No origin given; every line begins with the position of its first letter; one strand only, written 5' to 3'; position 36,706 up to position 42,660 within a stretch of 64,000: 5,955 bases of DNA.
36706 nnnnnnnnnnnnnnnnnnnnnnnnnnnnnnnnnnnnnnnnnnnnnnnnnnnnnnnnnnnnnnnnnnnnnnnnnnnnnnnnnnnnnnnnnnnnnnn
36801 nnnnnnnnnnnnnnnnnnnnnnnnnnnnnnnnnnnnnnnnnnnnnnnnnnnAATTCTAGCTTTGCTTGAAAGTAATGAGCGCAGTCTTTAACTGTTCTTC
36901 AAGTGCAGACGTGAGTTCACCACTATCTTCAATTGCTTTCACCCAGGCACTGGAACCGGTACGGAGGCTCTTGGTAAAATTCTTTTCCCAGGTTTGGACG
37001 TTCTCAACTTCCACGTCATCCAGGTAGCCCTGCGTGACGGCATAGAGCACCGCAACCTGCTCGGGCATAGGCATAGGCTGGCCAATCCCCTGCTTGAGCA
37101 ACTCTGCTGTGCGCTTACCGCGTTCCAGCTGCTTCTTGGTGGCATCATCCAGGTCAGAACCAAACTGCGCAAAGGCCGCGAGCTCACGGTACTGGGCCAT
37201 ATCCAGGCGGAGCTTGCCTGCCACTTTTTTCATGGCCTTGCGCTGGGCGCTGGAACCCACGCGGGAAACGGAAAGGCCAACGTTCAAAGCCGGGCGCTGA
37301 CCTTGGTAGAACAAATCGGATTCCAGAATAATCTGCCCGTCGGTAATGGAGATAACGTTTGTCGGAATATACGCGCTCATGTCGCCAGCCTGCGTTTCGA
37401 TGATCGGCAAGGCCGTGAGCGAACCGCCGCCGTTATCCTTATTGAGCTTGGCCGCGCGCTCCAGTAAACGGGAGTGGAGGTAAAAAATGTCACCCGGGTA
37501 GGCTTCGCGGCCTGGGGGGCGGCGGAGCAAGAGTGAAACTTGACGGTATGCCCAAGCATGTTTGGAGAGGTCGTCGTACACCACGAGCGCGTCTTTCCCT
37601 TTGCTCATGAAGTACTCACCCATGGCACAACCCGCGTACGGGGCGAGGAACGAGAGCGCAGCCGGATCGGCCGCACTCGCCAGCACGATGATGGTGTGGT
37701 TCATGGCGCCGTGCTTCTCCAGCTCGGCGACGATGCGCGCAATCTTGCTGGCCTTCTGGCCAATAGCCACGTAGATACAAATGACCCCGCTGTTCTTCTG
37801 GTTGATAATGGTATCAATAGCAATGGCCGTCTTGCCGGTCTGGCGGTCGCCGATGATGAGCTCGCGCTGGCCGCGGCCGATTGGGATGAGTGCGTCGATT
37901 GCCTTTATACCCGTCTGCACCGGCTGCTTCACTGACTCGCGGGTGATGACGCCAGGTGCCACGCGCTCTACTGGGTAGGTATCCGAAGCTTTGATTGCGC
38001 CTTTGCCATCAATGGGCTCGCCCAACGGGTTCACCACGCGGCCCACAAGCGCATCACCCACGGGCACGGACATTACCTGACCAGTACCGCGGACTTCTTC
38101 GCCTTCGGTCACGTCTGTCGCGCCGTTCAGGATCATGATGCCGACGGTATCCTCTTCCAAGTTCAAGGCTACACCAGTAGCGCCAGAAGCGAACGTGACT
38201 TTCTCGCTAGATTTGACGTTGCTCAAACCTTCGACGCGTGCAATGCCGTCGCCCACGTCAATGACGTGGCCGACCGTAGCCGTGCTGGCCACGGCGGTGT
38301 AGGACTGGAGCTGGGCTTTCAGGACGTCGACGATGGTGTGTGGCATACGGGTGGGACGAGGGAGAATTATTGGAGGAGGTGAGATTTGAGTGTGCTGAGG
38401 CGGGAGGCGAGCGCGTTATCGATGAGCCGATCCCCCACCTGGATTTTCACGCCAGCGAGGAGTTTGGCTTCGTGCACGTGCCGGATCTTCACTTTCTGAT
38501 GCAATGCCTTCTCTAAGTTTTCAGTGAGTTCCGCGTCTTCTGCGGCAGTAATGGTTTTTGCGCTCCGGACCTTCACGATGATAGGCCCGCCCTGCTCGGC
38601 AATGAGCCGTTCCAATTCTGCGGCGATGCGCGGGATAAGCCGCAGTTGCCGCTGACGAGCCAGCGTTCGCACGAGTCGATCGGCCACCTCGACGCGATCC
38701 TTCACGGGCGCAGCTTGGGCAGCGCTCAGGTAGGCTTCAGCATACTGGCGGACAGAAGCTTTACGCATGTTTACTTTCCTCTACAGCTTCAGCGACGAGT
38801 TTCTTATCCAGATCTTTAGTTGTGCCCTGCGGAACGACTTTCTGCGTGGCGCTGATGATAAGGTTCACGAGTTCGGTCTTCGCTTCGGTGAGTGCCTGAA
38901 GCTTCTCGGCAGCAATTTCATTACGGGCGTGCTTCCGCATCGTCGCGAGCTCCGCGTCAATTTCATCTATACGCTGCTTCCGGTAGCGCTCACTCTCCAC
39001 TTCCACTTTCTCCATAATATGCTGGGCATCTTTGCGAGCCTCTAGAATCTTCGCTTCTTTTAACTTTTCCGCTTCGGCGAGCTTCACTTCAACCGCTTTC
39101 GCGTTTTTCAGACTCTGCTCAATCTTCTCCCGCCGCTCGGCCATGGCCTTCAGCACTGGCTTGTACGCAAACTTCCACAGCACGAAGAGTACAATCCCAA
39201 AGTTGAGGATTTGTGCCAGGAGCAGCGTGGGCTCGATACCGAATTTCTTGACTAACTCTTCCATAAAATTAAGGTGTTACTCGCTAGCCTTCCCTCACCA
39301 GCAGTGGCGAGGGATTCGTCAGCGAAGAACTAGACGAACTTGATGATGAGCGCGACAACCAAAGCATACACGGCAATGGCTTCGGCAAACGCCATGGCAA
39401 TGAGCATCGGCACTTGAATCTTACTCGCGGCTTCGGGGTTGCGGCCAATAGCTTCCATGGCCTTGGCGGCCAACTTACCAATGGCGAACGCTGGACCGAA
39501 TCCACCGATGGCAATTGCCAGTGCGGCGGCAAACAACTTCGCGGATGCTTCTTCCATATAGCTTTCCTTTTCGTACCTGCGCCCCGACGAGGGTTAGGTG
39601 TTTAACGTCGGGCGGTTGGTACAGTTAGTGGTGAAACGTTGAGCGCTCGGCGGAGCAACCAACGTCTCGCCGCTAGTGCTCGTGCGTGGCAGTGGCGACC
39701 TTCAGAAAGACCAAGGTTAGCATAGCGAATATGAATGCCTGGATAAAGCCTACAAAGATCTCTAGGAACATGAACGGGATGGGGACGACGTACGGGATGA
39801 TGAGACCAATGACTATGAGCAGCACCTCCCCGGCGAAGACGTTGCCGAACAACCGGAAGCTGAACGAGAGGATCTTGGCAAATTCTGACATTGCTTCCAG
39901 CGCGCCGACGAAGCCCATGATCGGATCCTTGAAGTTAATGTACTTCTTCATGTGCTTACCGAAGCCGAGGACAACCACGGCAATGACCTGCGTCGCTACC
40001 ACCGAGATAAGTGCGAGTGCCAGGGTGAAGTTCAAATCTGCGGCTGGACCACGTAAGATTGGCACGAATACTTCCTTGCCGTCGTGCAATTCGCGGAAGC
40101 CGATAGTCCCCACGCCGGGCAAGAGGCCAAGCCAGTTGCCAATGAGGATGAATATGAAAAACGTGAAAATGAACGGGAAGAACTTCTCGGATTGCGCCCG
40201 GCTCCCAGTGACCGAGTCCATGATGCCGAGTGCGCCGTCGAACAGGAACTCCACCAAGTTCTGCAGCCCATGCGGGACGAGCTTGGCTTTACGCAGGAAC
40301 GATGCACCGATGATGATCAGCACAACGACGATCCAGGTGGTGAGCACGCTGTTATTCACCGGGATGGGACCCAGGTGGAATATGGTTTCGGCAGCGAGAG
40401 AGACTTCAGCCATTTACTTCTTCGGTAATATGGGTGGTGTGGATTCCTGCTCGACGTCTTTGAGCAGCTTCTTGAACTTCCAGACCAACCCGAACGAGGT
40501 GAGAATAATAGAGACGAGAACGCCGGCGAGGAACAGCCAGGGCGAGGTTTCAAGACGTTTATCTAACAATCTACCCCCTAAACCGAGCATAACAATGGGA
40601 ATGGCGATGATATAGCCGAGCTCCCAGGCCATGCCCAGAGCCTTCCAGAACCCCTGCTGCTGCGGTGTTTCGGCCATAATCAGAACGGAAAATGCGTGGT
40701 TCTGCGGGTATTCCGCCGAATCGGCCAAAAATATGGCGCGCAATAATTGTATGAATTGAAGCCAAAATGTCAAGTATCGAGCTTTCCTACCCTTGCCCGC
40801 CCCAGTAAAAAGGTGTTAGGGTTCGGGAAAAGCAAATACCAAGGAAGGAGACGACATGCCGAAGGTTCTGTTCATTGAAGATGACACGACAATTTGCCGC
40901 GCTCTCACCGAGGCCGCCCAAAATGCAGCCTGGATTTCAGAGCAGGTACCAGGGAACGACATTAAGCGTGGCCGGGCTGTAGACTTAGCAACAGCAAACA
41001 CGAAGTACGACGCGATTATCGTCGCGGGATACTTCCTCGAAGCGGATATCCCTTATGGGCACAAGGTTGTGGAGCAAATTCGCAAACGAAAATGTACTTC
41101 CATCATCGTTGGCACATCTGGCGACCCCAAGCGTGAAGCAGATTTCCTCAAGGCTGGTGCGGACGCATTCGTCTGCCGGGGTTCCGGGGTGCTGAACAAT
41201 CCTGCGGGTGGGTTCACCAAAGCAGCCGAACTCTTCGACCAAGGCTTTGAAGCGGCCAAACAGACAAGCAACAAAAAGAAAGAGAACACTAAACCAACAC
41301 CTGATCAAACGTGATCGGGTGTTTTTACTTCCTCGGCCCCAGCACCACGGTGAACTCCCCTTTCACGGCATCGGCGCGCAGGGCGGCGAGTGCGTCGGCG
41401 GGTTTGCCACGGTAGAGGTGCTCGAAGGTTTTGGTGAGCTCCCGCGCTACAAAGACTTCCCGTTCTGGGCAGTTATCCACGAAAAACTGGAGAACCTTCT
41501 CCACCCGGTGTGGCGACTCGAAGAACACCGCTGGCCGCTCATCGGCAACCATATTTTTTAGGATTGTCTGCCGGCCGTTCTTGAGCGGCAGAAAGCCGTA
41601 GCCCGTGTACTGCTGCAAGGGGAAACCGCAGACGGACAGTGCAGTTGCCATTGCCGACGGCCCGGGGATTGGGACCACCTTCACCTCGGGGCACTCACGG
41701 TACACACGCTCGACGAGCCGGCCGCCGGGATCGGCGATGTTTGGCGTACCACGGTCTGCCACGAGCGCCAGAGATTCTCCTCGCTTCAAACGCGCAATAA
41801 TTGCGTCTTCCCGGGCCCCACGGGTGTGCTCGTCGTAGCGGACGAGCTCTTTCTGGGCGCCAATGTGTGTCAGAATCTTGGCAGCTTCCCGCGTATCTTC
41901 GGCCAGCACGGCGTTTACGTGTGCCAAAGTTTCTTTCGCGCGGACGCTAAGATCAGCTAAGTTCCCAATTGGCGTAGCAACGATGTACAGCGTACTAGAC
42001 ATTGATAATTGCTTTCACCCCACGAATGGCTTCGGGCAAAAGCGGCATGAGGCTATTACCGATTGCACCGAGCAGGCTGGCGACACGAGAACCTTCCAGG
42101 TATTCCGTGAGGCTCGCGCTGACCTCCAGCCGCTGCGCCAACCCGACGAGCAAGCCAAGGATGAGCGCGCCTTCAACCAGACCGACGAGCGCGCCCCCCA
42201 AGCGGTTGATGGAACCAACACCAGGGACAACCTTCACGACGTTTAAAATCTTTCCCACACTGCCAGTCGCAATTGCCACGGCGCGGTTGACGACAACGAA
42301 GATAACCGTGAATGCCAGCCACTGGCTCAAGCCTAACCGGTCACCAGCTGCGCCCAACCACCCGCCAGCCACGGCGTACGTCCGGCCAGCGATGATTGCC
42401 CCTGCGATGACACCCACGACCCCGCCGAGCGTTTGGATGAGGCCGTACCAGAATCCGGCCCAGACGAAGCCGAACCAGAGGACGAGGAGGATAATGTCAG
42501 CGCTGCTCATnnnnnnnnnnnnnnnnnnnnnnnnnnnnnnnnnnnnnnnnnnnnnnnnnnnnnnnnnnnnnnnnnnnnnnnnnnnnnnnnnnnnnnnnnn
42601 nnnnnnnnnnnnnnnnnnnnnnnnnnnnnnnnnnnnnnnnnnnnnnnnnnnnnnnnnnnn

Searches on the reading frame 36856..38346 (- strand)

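Call 64: search_protein_families(library=pfam, proteins=[window:36856-38346:-], max_evalue=0.001)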
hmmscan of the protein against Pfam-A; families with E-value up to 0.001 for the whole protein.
window:36856-38346:- (496 aa): 4 families
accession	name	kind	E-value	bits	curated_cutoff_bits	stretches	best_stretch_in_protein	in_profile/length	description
PF00006.31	ATP-synt_ab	-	5.3e-83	278.3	29.5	1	146-361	1-213/213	ATP synthase alpha/beta family, nucleotide-binding domain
PF00306.32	ATP-synt_ab_C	-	8.2e-47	159.1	27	1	368-491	1-124/126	ATP synthase alpha/beta chain, C terminal domain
PF02874.29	ATP-synt_ab_N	-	6.3e-14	52.7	20.9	1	23-89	3-69/69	ATP synthase alpha/beta family, beta-barrel domain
PF06745.19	ATPase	-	6.4e-06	26.1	26.6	1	143-209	1-70/231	KaiC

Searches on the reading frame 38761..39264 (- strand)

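Call 64: search_protein_families(library=pfam, proteins=[window:38761-39264:-], max_evalue=0.001)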
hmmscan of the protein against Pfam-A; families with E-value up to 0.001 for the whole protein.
window:38761-39264:- (167 aa): 1 family
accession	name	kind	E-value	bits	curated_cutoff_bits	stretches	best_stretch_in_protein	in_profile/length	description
PF00430.23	ATP-synt_B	-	9.5e-20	71.5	28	1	15-143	2-130/132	ATP synthase B/B' CF(0)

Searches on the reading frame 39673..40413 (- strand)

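Call 64: search_protein_families(library=pfam, proteins=[window:39673-40413:-], max_evalue=0.001)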
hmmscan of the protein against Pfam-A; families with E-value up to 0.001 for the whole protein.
window:39673-40413:- (246 aa): 1 family
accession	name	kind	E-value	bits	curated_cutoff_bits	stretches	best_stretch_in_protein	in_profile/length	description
PF00119.25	ATP-synt_A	-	5.8e-45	154.2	33.9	1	24-238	2-217/217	ATP synthase A chain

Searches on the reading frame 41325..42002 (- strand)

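Call 64: search_protein_families(library=pfam, proteins=[window:41325-42002:-], max_evalue=0.001)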
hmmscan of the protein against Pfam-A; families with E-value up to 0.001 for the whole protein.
window:41325-42002:- (225 aa): 1 family
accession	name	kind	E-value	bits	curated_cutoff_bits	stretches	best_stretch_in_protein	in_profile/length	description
PF00590.25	TP_methylase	-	1.1e-31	110.9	27.8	1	4-200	1-207/212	Tetrapyrrole (Corrin/Porphyrin) Methylases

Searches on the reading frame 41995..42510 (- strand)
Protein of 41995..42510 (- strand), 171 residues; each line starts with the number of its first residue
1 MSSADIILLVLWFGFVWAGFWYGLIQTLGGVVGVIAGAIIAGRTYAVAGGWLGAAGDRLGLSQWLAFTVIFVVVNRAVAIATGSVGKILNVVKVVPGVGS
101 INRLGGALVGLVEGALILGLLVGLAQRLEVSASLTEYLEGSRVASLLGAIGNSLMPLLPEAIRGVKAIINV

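Call 64: search_protein_families(library=pfam, proteins=[window:41995-42510:-], max_evalue=0.001)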
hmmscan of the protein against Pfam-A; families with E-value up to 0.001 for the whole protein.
window:41995-42510:- (171 aa): 1 family
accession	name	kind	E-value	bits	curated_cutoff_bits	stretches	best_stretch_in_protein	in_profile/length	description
PF02674.22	Colicin_V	-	2e-16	60.7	29.3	1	5-149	2-141/144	Colicin V production protein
